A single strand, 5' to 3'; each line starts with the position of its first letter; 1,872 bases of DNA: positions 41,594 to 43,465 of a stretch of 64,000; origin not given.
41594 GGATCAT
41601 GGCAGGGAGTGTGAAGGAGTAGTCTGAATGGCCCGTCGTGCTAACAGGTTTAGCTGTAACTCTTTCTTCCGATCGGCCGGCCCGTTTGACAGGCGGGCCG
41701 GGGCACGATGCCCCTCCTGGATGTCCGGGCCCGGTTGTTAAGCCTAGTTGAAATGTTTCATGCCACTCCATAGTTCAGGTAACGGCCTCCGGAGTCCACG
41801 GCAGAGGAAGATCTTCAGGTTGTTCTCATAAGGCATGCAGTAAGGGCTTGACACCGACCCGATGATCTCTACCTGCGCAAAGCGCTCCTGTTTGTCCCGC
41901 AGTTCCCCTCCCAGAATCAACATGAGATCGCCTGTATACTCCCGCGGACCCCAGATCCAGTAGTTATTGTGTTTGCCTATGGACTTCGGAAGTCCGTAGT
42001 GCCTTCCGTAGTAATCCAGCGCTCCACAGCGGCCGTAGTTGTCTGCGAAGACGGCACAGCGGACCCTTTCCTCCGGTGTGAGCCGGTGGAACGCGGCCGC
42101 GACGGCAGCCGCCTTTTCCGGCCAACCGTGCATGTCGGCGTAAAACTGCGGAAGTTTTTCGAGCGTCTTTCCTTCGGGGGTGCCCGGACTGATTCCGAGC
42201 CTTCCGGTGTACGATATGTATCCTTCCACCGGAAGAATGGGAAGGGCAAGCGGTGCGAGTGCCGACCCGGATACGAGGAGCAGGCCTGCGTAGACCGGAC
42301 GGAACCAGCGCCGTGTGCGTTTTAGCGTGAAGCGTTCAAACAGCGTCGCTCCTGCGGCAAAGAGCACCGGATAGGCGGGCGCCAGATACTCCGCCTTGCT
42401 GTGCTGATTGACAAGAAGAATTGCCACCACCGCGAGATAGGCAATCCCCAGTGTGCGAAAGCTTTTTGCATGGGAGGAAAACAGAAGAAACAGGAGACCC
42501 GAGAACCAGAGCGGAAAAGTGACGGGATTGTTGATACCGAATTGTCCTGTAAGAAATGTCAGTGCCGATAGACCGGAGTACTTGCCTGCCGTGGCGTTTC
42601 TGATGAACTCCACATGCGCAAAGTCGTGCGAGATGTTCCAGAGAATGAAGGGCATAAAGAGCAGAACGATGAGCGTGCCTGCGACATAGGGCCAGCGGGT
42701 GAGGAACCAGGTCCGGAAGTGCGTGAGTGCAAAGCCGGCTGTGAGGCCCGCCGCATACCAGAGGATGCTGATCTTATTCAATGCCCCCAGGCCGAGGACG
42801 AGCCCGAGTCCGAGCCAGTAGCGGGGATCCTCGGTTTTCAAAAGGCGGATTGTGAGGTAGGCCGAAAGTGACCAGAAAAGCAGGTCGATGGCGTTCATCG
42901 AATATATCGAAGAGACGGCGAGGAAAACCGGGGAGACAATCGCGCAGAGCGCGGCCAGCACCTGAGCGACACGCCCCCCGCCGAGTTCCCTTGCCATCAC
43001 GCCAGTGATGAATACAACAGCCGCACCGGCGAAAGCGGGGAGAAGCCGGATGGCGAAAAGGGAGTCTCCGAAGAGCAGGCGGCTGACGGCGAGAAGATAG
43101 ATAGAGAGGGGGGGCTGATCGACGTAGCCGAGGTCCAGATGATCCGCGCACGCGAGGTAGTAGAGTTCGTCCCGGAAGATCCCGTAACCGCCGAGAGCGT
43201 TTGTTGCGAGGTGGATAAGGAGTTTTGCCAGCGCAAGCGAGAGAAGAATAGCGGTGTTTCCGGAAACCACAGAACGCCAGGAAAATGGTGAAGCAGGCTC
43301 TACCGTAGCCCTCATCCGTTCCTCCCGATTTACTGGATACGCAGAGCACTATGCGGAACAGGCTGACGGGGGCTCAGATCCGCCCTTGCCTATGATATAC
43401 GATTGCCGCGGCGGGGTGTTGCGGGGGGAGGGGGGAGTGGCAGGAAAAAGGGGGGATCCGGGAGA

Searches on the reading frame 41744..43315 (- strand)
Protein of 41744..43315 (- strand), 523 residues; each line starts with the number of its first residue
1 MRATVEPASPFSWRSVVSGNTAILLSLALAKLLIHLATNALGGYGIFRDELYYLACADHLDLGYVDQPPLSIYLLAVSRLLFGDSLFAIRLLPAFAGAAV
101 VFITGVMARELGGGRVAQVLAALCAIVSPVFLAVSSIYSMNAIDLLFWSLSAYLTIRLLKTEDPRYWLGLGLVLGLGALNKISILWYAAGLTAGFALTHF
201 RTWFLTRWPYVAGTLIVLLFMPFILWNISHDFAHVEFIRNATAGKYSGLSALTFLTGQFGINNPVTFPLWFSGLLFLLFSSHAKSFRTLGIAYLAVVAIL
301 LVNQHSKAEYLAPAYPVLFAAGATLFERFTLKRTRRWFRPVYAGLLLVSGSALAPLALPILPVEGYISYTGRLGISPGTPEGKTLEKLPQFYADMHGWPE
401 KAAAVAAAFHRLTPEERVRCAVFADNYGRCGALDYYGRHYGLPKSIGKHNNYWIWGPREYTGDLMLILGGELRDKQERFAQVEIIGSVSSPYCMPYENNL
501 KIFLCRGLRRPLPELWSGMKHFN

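Call 70: search_protein_families(library=pfam, proteins=[window:41744-43315:-], max_evalue=0.00001)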
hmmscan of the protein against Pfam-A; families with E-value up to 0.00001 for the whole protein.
window:41744-43315:- (523 aa): 2 families
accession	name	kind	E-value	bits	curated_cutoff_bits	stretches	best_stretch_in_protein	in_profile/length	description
PF13231.12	PMT_2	-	3.8e-26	92.7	26.1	1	66-226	1-160/160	Dolichyl-phosphate-mannose-protein mannosyltransferase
PF02366.24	PMT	-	3e-06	27.4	22.7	1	80-226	75-233/245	Dolichyl-phosphate-mannose-protein mannosyltransferase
